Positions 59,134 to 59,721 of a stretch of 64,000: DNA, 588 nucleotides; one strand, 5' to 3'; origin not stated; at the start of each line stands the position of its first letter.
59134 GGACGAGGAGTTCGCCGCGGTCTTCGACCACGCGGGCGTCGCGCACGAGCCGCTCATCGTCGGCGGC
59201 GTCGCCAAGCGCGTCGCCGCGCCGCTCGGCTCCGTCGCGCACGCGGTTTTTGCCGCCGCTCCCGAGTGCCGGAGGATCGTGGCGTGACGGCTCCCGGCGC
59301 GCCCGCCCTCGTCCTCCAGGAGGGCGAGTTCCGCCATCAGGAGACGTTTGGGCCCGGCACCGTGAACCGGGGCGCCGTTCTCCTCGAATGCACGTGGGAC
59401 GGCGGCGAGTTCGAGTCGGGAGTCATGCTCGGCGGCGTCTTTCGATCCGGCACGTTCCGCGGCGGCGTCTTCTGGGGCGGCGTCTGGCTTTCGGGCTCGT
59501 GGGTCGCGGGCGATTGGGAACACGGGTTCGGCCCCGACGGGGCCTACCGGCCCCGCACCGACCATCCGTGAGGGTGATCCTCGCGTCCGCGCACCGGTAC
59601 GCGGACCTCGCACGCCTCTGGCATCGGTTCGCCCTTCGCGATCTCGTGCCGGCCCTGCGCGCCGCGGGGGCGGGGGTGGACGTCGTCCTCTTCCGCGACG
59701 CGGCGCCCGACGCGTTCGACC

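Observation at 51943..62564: Uncharacterised radical-SAM / methyltransferase modification locus flanked by an HprK-like kinase and an NTP_transf_5-like nucleotidyltransferase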

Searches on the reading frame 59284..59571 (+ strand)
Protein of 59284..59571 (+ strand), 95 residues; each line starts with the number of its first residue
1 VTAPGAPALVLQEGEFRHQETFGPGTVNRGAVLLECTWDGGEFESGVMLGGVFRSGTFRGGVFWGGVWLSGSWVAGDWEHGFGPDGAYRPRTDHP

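Call 4: search_protein_families(library=pfam, proteins=[window:59284-59571:+], max_evalue=0.01)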
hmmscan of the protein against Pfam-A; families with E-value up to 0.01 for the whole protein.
window:59284-59571:+ (95 aa): 0 families

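Call 5: search_protein_families(library=ncbifam, proteins=[window:59284-59571:+], max_evalue=0.01)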
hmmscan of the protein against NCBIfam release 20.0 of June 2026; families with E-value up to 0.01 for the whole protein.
window:59284-59571:+ (95 aa): 0 families

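Call 9: find_homologous_proteins(query=window:59284-59571:+, max_evalue=0.001)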
Query window:59284-59571:+ (95 aa): 40 proteins with E <= 0.001 among 41 candidates.
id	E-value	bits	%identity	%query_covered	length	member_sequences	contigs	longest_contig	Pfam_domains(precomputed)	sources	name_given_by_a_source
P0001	9.3e-56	205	94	100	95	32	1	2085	-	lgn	-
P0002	7.2e-51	189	87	100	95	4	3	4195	-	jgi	jgi:hypothetical protein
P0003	7.6e-47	176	81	100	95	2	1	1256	-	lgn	-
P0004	3.8e-46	174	82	97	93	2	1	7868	-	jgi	jgi:hypothetical protein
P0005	1.7e-44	168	81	95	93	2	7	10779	-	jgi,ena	jgi:hypothetical protein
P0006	3.3e-44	167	78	98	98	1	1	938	-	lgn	-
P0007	3.7e-42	161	76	97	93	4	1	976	-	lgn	-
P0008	5.6e-42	160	79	94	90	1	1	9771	-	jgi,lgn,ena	-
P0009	3.3e-41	158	78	95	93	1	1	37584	-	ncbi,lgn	ncbi:MAG: hypothetical protein ABI584_13805 [Acidobacteriota bacterium]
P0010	1.5e-40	156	76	95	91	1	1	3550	-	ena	-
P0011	2.6e-40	155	76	95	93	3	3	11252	-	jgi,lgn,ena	jgi:hypothetical protein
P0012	2.4e-39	152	74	95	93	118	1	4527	-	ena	-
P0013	3.0e-39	151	77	91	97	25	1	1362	-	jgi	jgi:hypothetical protein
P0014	5.6e-39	151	77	91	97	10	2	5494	-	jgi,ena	-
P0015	1.5e-38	149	75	96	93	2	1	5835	-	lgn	-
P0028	1.9e-32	130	70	91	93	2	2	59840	-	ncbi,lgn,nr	ncbi:MAG TPA: hypothetical protein VLV83_21115 [Acidobacteriota bacterium]|nr:hypothetical protein [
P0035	1.4e-26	111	64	97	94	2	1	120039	-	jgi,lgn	-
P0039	1.8e-24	104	60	92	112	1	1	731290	-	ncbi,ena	-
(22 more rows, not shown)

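Call 11: find_encoding_contigs(protein=P0039, flank=10000, max_places=2)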
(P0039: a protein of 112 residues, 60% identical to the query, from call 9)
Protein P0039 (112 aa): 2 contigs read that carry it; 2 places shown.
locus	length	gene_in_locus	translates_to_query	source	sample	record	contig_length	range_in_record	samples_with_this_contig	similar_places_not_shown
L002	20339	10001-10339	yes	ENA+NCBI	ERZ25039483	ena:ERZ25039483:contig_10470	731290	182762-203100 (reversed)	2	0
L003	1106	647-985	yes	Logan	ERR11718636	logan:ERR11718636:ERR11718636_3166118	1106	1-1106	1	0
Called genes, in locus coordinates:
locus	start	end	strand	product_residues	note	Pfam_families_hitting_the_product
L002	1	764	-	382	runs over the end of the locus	PF07719:TPR_2 (faint), PF13424:TPR_12 (faint), PF13428:TPR_14 (faint), PF00515:TPR_1 (faint), PF14559:TPR_19 (faint), PF13181:TPR_8 (faint), PF23914:TPR_CcmH_CycH (faint), PF13432:TPR_16 (weak), +2 more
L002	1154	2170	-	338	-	PF07963:N_methyl, PF07596:SBP_bac_10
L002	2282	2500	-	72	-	-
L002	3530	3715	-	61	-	-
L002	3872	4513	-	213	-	-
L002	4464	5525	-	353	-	PF06114:Peptidase_M78 (weak), PF10463:Peptidase_U49 (weak)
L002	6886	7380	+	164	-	PF05175:MTS, PF06325:PrmA (weak), PF08241:Methyltransf_11 (weak), PF13649:Methyltransf_25 (weak), PF13847:Methyltransf_31 (weak)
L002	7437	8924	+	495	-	PF02310:B12-binding, PF04055:Radical_SAM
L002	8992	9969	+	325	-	PF01613:Flavin_Reduct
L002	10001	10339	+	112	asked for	-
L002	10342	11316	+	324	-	-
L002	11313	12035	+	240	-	PF07719:TPR_2 (weak), PF13432:TPR_16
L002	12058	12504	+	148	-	-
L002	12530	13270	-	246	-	PF01209:Ubie_methyltran, PF13489:Methyltransf_23, PF08241:Methyltransf_11, PF08242:Methyltransf_12, PF13649:Methyltransf_25, PF13847:Methyltransf_31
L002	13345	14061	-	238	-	PF01209:Ubie_methyltran, PF13489:Methyltransf_23, PF02353:CMAS (weak), PF13847:Methyltransf_31, PF08241:Methyltransf_11, PF08242:Methyltransf_12, PF13649:Methyltransf_25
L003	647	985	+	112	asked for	-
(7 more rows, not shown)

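Call 12: find_encoding_contigs(protein=P0035, flank=10000, max_places=2)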
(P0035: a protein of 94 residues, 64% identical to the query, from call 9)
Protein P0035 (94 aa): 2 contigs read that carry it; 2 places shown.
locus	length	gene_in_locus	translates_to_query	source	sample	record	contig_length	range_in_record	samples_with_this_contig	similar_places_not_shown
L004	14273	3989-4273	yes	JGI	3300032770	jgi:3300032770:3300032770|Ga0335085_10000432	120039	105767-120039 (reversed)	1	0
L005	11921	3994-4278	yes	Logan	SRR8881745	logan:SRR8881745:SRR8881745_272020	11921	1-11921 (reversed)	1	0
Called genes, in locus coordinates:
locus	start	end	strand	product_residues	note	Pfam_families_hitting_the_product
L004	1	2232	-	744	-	?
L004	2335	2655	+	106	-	-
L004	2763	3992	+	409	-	PF14907:NTP_transf_5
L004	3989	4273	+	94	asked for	-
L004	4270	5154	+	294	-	-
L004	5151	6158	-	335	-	-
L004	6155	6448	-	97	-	-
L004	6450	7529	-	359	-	PF07969:Amidohydro_3 (faint), PF01979:Amidohydro_1 (faint)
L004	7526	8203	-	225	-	PF13489:Methyltransf_23 (weak), PF13847:Methyltransf_31 (weak), PF08241:Methyltransf_11, PF13649:Methyltransf_25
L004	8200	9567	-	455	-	PF02310:B12-binding, PF04055:Radical_SAM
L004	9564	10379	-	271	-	PF13489:Methyltransf_23, PF13847:Methyltransf_31 (faint), PF08241:Methyltransf_11, PF13649:Methyltransf_25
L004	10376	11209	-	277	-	PF13489:Methyltransf_23 (weak), PF08242:Methyltransf_12 (weak), PF13649:Methyltransf_25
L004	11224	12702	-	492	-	PF02310:B12-binding (weak), PF04055:Radical_SAM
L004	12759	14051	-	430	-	-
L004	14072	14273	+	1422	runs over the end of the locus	PF02369:Big_1 (faint), PF10670:DUF4198 (faint), PF15976:CooC_C (faint), PF20598:DUF6795 (faint), PF13620:CarboxypepD_reg, PF13620:CarboxypepD_reg, PF13620:CarboxypepD_reg, PF13715:CarbopepD_reg_2 (weak), +7 more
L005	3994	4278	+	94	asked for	-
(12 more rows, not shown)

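Call 13: find_encoding_contigs(protein=P0028, flank=10000, max_places=2)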
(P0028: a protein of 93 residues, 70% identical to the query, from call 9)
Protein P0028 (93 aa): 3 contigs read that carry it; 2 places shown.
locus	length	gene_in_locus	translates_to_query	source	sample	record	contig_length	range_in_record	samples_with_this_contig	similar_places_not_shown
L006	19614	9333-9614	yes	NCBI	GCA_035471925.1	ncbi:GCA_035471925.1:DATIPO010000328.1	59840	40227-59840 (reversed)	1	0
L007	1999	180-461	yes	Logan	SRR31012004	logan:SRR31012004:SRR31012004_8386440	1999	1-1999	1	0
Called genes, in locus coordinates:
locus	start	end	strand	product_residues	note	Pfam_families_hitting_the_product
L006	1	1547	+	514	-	PF01979:Amidohydro_1, PF07969:Amidohydro_3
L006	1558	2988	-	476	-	PF01435:Peptidase_M48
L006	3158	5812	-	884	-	PF08668:HDOD, PF01966:HD (weak), PF00512:HisKA, PF02518:HATPase_c, PF00072:Response_reg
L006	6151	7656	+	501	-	PF02310:B12-binding (weak), PF04055:Radical_SAM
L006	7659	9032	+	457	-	PF02310:B12-binding, PF04055:Radical_SAM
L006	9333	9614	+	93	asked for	-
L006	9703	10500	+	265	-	PF13489:Methyltransf_23 (weak), PF13847:Methyltransf_31 (weak), PF08241:Methyltransf_11, PF08242:Methyltransf_12, PF13649:Methyltransf_25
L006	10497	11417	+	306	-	PF13489:Methyltransf_23, PF13847:Methyltransf_31 (faint), PF08241:Methyltransf_11, PF13649:Methyltransf_25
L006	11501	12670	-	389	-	PF13349:DUF4097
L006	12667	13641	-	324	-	PF13646:HEAT_2 (weak)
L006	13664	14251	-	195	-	PF07638:Sigma70_ECF (weak), PF04542:Sigma70_r2, PF04545:Sigma70_r4, PF08281:Sigma70_r4_2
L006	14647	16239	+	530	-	-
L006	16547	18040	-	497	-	-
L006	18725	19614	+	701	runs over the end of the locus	-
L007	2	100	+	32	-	?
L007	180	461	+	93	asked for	-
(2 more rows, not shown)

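Call 15: find_related_loci(query=A1, collection=genome_contigs, flank=10000)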
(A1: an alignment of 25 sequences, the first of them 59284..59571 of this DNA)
Query A1 (95 aa) in genome_contigs; peptide patterns used: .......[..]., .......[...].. (x = any residue, [..] = any of these).
111 stretches matched a pattern; 69 encode a relative of the query (tblastn E <= 1e-3); 67 distinct loci.
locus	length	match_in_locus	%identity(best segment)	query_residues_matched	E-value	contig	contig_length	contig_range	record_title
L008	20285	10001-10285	93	1-95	2e-56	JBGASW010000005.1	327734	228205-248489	MAG: Thermoanaerobaculia bacterium isolate MAG_AAO_H10.96 AAOH10-96_opera_contig_130, whole genome shotgun sequence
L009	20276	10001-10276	82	4-95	3e-47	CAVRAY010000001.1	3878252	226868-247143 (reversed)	MAG: Thermoanaerobaculia bacterium isolate MFD04944.bin.2.108 genome assembly, contig: contig_12409, whole genome shotgu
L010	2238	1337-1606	84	6-95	3e-47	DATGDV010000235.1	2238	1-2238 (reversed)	MAG TPA_asm: Thermoanaerobaculia bacterium isolate SMAG_U9684 k141_132828, whole genome shotgun sequence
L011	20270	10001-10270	80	6-95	2e-46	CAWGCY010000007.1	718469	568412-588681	MAG: Thermoanaerobaculia bacterium isolate MFD05942.bin.1.16 genome assembly, contig: contig_379, whole genome shotgun s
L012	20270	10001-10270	82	6-95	6e-45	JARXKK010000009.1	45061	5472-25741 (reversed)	MAG: Acidobacteriota bacterium isolate bin03 NODE_195_length_45061_cov_17.579856, whole genome shotgun sequence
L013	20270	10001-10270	77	6-95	5e-43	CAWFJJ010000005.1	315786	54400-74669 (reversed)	MAG: Thermoanaerobaculia bacterium isolate MFD01872.bin.1.215 genome assembly, contig: contig_110178, whole genome shotg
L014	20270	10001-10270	78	6-95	9e-43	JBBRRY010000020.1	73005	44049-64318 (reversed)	MAG: Thermoanaerobaculia bacterium isolate La2_maxbin2.056 La2_maxbin2.056_K_2902865L73005_cov_102.9723, whole genome sh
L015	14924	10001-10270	78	6-95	3e-42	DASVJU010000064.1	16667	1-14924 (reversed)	MAG TPA_asm: Thermoanaerobaculia bacterium isolate SMAG_U3027 k141_857372, whole genome shotgun sequence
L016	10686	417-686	78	6-95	4e-42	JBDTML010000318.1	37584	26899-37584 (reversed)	MAG: Acidobacteriota bacterium isolate cluster3_bin.125 NODE_2961_length_37584_cov_8.397453, whole genome shotgun sequen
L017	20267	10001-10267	74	7-95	7e-40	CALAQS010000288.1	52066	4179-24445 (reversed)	MAG TPA_asm: uncultured Acidobacteria bacterium isolate ERR1034454_bin.53_CONCOCT_v1.1_MAG genome assembly, contig: ERZ1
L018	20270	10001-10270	71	6-95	4e-39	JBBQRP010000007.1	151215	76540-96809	MAG: Thermoanaerobaculia bacterium isolate Co_metawrap_1695 Cmw_1695_k141_19949921_length_151215_cov_27.9973, whole geno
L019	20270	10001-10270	69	6-95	6e-37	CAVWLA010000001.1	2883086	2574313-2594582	MAG: uncultured Acidobacteriota bacterium isolate MFD09368.bin.1.23 genome assembly, contig: contig_13842, whole genome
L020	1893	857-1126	70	6-95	5e-37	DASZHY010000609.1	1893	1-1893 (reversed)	MAG TPA_asm: Thermoanaerobaculia bacterium isolate SMAG_U6588 k141_4194852, whole genome shotgun sequence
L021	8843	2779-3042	69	8-95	2e-36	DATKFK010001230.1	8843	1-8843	MAG TPA_asm: Thermoanaerobaculia bacterium isolate SMAG_U14523 k141_3388682, whole genome shotgun sequence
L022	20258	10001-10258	66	10-95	2e-36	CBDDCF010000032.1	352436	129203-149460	MAG: Acidobacteriota bacterium isolate 97fa86b7-40f1-472b-98dc-594f9cd3f42b genome assembly, contig: contig_32, whole ge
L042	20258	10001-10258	65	10-95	1e-31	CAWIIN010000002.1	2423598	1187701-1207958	MAG: uncultured Acidobacteriota bacterium isolate MFD04944.bin.1.209 genome assembly, contig: contig_24086, whole genome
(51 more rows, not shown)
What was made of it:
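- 59284..59571 (+): g8: 95-aa beta-solenoid protein built of about nine [GS]-G-x-[FW]-x pentapeptide units, ending in a conserved Y-R-P-R...P tail. 67 genome loci, almost all Acidobacteriota (call 15).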

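Call 28: search_solved_structures(query=A3, max_evalue=10, show_alignments=2)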
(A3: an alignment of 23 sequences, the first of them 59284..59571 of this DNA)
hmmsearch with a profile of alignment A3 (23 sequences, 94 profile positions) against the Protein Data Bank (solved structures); distinct sequences matched with E-value up to 10: 2.
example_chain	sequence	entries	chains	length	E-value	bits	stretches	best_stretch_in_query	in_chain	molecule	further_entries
7w5z_M3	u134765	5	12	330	1.1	12.5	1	39-78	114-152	Carrier protein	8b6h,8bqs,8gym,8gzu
6xym_A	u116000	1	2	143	1.9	11.7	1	25-79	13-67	Nbe-LBM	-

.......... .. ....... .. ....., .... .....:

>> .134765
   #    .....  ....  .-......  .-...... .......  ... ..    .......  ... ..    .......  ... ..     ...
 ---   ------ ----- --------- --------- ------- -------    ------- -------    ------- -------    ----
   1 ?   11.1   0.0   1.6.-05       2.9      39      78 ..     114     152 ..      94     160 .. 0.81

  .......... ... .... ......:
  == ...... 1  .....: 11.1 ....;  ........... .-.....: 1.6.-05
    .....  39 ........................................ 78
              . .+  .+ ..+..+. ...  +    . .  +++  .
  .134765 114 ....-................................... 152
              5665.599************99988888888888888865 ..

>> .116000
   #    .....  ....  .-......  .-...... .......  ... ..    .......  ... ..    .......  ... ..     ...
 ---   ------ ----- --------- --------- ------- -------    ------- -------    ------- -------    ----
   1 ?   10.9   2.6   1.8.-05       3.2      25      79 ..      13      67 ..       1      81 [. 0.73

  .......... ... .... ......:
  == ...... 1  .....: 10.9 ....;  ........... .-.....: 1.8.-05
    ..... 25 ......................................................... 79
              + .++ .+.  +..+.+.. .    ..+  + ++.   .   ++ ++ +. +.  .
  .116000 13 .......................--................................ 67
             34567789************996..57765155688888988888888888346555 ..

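Call 39: predict_structure(alignment_id=A3)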
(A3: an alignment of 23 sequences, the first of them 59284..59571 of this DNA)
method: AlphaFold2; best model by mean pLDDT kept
length: 95 residues; sequences in the alignment: 23
mean_pLDDT: 94.7   pTM: 0.85
mean pLDDT of the five models: 94.7, 94.2, 93.9, 93.9, 93.7
residues with pLDDT >= 90: 86; 70-90: 3; 50-70: 4; < 50: 2
segments of 3 or more residues with pLDDT < 50: none
pLDDT, mean of each block of 10 residues (from residue 1): 68 99 98 99 98 99 98 98 97 93
secondary structure, 60 per line:
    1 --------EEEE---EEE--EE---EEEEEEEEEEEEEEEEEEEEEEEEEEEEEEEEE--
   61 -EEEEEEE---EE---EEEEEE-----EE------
elements in order: E9-12 E16-18 E26-58 E62-68 E77-82
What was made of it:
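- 59284..59571 (+): AlphaFold2 pLDDT 94.7, all-beta (call 39).
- g8 is a confidently folded solenoid (call 39).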

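Call 42: fold_search(model_id=the predicted structure, library=pdb)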
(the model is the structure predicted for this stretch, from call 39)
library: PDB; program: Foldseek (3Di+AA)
matches with E <= 10: 106; with E <= 0.001: 0
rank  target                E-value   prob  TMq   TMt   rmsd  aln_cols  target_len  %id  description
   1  5l6s_H                6.0e-01  0.05  0.15  0.06  11.0        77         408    9  Crystal structure of E. coli ADP-glucose pyrophosphorylase (AGPase) in complex with a positive allosteric regulator be (released 2016-09-07)
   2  5l6s_F                6.7e-01  0.05  0.15  0.06  11.4        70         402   11  Crystal structure of E. coli ADP-glucose pyrophosphorylase (AGPase) in complex with a positive allosteric regulator be (released 2016-09-07)
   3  6zt4_B                9.7e-01  0.07  0.24  0.15   9.1        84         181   17  Pentapeptide repeat protein MfpA from Mycobacterium smegmatis (released 2021-03-03)
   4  5l6v_A                1.0e+00  0.04  0.15  0.05  11.3        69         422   12  Crystal structure of E. coli ADP-glucose pyrophosphorylase (AGPase) in complex with a negative allosteric regulator ad (released 2016-09-07)
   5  5l6s_C                1.0e+00  0.04  0.15  0.05  11.4        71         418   11  Crystal structure of E. coli ADP-glucose pyrophosphorylase (AGPase) in complex with a positive allosteric regulator be (released 2016-09-07)
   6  5l6s_I                1.1e+00  0.04  0.16  0.05  11.1        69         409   12  Crystal structure of E. coli ADP-glucose pyrophosphorylase (AGPase) in complex with a positive allosteric regulator be (released 2016-09-07)
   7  5l6s_J                1.1e+00  0.04  0.15  0.06  10.9        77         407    9  Crystal structure of E. coli ADP-glucose pyrophosphorylase (AGPase) in complex with a positive allosteric regulator be (released 2016-09-07)
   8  5l6s_B                1.1e+00  0.04  0.15  0.05  11.3        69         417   12  Crystal structure of E. coli ADP-glucose pyrophosphorylase (AGPase) in complex with a positive allosteric regulator be (released 2016-09-07)
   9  5l6v_M                1.2e+00  0.03  0.16  0.06  11.7        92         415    6  Crystal structure of E. coli ADP-glucose pyrophosphorylase (AGPase) in complex with a negative allosteric regulator ad (released 2016-09-07)
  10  5l6v_C                1.3e+00  0.03  0.16  0.05  11.3        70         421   11  Crystal structure of E. coli ADP-glucose pyrophosphorylase (AGPase) in complex with a negative allosteric regulator ad (released 2016-09-07)
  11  5l6v_H                1.5e+00  0.03  0.15  0.05  11.4        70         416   11  Crystal structure of E. coli ADP-glucose pyrophosphorylase (AGPase) in complex with a negative allosteric regulator ad (released 2016-09-07)
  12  1yp2_A                1.5e+00  0.02  0.14  0.06  10.9       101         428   12  Crystal structure of potato tuber ADP-glucose pyrophosphorylase (released 2005-03-15)
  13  5l6s_L                1.6e+00  0.03  0.15  0.05  11.4        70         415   11  Crystal structure of E. coli ADP-glucose pyrophosphorylase (AGPase) in complex with a positive allosteric regulator be (released 2016-09-07)
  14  5l6s_O                1.6e+00  0.03  0.16  0.06  11.0        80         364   10  Crystal structure of E. coli ADP-glucose pyrophosphorylase (AGPase) in complex with a positive allosteric regulator be (released 2016-09-07)
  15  2bm4_A                1.7e+00  0.04  0.21  0.13  11.0        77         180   21  The Structure of MfpA (Rv3361c, C2 Crystal form). The Pentapeptide Repeat Protein from Mycobacterium tuberculosis Fold (released 2005-06-07)
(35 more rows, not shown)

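Call 47: search_protein_families(library=pfam, proteins=[window:59284-59571:+], max_evalue=10)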
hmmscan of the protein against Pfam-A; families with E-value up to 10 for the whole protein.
window:59284-59571:+ (95 aa): 0 families

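Call 54: search_protein_representatives(alignment_id=A3)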
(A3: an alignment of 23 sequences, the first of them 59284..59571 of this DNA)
Query: 23 sequences, 94 profile positions. Proteins with E-value up to 0.001 (for the whole library): 722; up to 1e-10: 115; up to 1e-30: 10. The best 150 are listed.
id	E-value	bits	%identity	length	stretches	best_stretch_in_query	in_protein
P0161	3.9e-39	148.5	-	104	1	5-93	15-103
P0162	1.2e-37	143.8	-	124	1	5-93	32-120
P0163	4.3e-37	142.0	-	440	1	5-93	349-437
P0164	1.5e-36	140.3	-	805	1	5-93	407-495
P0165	4.1e-36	138.8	-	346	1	5-93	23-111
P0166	1.2e-34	134.2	-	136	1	5-93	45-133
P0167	1.3e-34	134.1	-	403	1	9-93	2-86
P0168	2.4e-34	133.2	-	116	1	4-93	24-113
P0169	6.2e-33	128.7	-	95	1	7-93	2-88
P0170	1.3e-32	127.6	-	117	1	5-93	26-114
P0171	3.4e-30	119.9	-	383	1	5-93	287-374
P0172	2.4e-29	117.2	-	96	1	2-93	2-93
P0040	2.1e-26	107.7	-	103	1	4-69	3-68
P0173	1.1e-25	105.4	-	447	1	7-93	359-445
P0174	5.8e-25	103.1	-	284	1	4-73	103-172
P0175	2.1e-24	101.3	-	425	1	5-90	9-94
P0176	2.4e-24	101.1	-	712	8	28-84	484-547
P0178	2.8e-23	97.7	-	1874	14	23-73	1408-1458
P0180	8.9e-23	96.1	-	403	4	16-79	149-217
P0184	1.1e-21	92.6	-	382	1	30-93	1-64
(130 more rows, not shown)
